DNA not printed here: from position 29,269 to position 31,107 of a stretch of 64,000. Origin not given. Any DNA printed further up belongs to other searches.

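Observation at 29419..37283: Tandemly duplicated MacB/FtsX-type exporter: two heterologous permease pairs, one ATPase, and a PLP dehydratase gene embedded between the pairs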

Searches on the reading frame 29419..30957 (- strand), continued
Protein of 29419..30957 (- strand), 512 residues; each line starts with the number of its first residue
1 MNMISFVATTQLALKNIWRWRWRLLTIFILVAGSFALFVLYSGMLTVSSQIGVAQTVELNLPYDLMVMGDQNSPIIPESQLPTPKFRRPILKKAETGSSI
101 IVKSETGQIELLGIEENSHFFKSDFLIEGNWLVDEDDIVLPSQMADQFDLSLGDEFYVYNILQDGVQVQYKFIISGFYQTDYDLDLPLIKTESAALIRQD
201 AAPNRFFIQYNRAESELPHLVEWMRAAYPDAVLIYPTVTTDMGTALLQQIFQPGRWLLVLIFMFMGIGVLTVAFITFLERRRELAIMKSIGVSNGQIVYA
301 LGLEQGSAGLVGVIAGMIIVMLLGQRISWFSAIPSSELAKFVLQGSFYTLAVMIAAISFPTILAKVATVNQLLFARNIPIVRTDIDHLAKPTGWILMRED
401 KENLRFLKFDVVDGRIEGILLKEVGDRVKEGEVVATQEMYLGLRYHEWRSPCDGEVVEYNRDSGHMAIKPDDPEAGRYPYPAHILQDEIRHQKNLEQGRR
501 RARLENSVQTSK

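Call 35: find_encoding_contigs(protein=P0012, flank=10000, max_places=1)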
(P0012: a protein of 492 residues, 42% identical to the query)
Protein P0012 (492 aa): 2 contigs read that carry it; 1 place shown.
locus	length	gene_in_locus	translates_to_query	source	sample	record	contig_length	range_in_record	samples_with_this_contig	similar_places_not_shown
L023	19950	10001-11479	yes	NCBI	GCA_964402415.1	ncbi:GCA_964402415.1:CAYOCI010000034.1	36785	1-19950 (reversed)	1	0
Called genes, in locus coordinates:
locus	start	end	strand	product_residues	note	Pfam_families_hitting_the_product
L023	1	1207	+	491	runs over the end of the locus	PF02687:FtsX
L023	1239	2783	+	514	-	PF02687:FtsX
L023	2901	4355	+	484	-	PF02687:FtsX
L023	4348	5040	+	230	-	PF02463:SMC_N, PF00005:ABC_tran, PF13304:AAA_21 (faint)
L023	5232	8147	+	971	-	PF02687:FtsX, PF00246:Peptidase_M14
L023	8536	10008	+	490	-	PF02687:FtsX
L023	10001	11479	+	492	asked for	PF02687:FtsX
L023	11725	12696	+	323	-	PF00005:ABC_tran, PF13304:AAA_21 (weak), PF08352:oligo_HPY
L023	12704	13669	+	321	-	PF00005:ABC_tran, PF08352:oligo_HPY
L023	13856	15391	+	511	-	PF00496:SBP_bac_5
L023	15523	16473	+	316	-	PF19300:BPD_transp_1_N, PF00528:BPD_transp_1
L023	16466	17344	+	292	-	PF12911:OppC_N, PF00528:BPD_transp_1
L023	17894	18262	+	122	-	PF00005:ABC_tran, PF02463:SMC_N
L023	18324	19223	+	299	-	PF01261:AP_endonuc_2 (faint)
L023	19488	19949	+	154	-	?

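Call 36: find_encoding_contigs(protein=P0023, flank=10000, max_places=1)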
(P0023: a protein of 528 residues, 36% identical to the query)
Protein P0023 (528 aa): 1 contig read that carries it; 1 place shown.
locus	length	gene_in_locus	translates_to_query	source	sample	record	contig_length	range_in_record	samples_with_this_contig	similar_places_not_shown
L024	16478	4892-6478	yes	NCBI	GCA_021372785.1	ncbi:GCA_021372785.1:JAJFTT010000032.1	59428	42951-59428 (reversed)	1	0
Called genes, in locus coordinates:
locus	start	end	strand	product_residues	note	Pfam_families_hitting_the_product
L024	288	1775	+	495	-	PF02687:FtsX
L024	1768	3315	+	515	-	PF02687:FtsX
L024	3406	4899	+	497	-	PF02687:FtsX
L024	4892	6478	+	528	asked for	PF02687:FtsX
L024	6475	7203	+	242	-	PF00005:ABC_tran, PF02463:SMC_N (faint), PF13304:AAA_21 (faint)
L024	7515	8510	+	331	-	PF00389:2-Hacid_dh, PF02826:2-Hacid_dh_C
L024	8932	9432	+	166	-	-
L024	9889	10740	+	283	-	PF01909:NTP_transf_2 (weak)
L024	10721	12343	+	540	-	PF07969:Amidohydro_3, PF01979:Amidohydro_1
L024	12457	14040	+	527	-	PF01565:FAD_binding_4, PF02913:FAD-oxidase_C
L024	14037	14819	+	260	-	PF01012:ETF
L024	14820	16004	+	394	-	PF00037:Fer4 (faint), PF12797:Fer4_2 (faint), PF12837:Fer4_6 (weak), PF12838:Fer4_7 (weak), PF13187:Fer4_9 (faint), PF14697:Fer4_21, PF01012:ETF, PF00766:ETF_alpha, +2 more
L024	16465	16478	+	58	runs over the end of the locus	-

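Call 37: find_encoding_contigs(protein=P0020, flank=10000, max_places=1)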
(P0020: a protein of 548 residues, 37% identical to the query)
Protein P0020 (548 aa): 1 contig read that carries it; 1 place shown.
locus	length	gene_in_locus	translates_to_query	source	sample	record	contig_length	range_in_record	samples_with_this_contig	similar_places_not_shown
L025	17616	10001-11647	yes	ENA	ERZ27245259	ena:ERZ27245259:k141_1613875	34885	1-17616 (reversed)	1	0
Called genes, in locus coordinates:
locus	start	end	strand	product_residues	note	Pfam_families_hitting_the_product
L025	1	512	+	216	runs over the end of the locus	PF00834:Ribul_P_3_epim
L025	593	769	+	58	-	-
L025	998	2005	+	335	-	PF00005:ABC_tran, PF13304:AAA_21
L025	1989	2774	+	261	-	-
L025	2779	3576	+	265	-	PF06182:ABC2_membrane_6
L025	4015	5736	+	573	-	PF13177:DNA_pol3_delta2, PF13604:AAA_30 (weak), PF00004:AAA, PF13238:AAA_18 (weak), PF13401:AAA_22, PF22608:DNAX_ATPase_lid, PF12169:DNA_pol3_gamma3 (weak), PF20964:DnaX_C (weak), +4 more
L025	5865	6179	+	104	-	PF02575:YbaB_DNA_bd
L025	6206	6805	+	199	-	PF21176:RecR_HhH, PF02132:RecR_ZnF, PF13662:Toprim_4, PF01751:Toprim, PF21175:RecR_C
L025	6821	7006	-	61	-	-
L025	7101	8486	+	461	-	-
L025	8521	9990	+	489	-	PF02687:FtsX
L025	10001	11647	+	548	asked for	PF02687:FtsX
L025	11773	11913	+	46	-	-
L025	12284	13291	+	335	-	PF00376:MerR, PF13411:MerR_1, PF14526:Cass2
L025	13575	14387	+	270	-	PF13489:Methyltransf_23 (weak), PF01209:Ubie_methyltran, PF13847:Methyltransf_31, PF08241:Methyltransf_11, PF08242:Methyltransf_12, PF13649:Methyltransf_25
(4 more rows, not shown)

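Call 55: search_protein_families(library=pfam, proteins=[L011:2293-4122:+, L011:478-1032:+, L014:5228-6985:+, L014:4158-5231:+, L014:10275-11057:+, L015:87-938:+, L020:4675-6018:+, L020:3489-4547:+, L016:12264-13274:+, L016:6500-7789:+])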
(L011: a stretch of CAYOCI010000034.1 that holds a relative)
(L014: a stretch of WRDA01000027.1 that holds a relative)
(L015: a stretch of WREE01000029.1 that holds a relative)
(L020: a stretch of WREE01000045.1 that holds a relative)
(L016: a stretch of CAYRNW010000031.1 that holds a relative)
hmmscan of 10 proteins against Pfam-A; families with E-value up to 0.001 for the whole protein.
L011:2293-4122:+ (609 aa): 0 families

L011:478-1032:+ (184 aa): 3 families
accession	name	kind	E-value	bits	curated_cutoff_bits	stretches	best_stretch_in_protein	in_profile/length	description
PF02632.19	BioY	-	9.3e-38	129.8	25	1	34-178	3-138/140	BioY family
PF12822.12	ECF_trnsprt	-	2.4e-08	34.6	30.7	1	10-179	1-169/169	ECF transporter, substrate-specific component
PF07155.17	ECF-ribofla_trS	-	2.1e-06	28.3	26.7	1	8-183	3-171/172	ECF-type riboflavin transporter, S component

L014:5228-6985:+ (585 aa): 3 families
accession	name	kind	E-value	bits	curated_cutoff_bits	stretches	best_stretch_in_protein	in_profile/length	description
PF00749.27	tRNA-synt_1c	-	3.1e-94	315.9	23.4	1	43-361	2-313/314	tRNA synthetases class I (E and Q), catalytic domain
PF03950.23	tRNA-synt_1c_C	-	5.9e-28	97.4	23.9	1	364-464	1-91/91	tRNA synthetases class I (E and Q), anti-codon binding domain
PF20974.2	tRNA-synt_1c_C2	-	1.7e-19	70.7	23.9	1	483-558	3-69/69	tRNA synthetases class I (E and Q), anti-codon binding domain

L014:4158-5231:+ (357 aa): 3 families
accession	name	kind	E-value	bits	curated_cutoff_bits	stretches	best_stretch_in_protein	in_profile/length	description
PF05343.19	Peptidase_M42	-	2e-87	293.4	23.2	1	46-336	1-291/292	M42 glutamyl aminopeptidase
PF01546.33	Peptidase_M20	-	5e-07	30.3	24.6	1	174-343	33-205/206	Peptidase family M20/M25/M40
PF04389.22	Peptidase_M28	-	5.1e-05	23.5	21.3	0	174-220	30-78/193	Peptidase family M28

L014:10275-11057:+ (260 aa): 4 families
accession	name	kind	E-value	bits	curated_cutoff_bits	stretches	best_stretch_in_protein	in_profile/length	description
PF02224.24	Cytidylate_kin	-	5.3e-71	239.1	26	1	36-250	1-209/211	Cytidylate kinase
PF13238.12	AAA_18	-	5.6e-08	33.7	29.4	1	36-209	1-127/128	AAA domain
PF13189.12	Cytidylate_kin2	-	1.3e-07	32.4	28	1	36-214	2-149/176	Cytidylate kinase-like family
PF13207.12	AAA_17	-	6.3e-05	23.7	27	1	40-72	2-34/136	AAA domain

L015:87-938:+ (283 aa): 0 families

L020:4675-6018:+ (447 aa): 0 families

L020:3489-4547:+ (352 aa): 1 family
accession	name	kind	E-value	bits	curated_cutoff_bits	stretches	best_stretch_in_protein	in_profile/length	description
PF04551.19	GcpE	-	2.4e-138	461.3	32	1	9-349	2-341/343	GcpE protein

L016:12264-13274:+ (336 aa): 0 families

L016:6500-7789:+ (429 aa): 3 families
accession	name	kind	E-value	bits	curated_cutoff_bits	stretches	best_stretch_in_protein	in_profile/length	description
PF13173.12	AAA_14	-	4.4e-31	108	27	1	18-162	2-128/129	AAA domain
PF13635.12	DUF4143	-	1.1e-14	55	28.1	1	209-368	2-156/160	Domain of unknown function (DUF4143)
PF01637.24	ATPase_2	-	1.8e-05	25.1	33.2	0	4-40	4-42/225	ATPase domain predominantly from Archaea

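Call 66: search_protein_families(library=ncbifam, proteins=[L011:2293-4122:+], max_evalue=0.01)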
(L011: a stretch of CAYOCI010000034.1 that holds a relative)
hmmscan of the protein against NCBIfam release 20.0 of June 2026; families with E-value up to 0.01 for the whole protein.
L011:2293-4122:+ (609 aa): 0 families
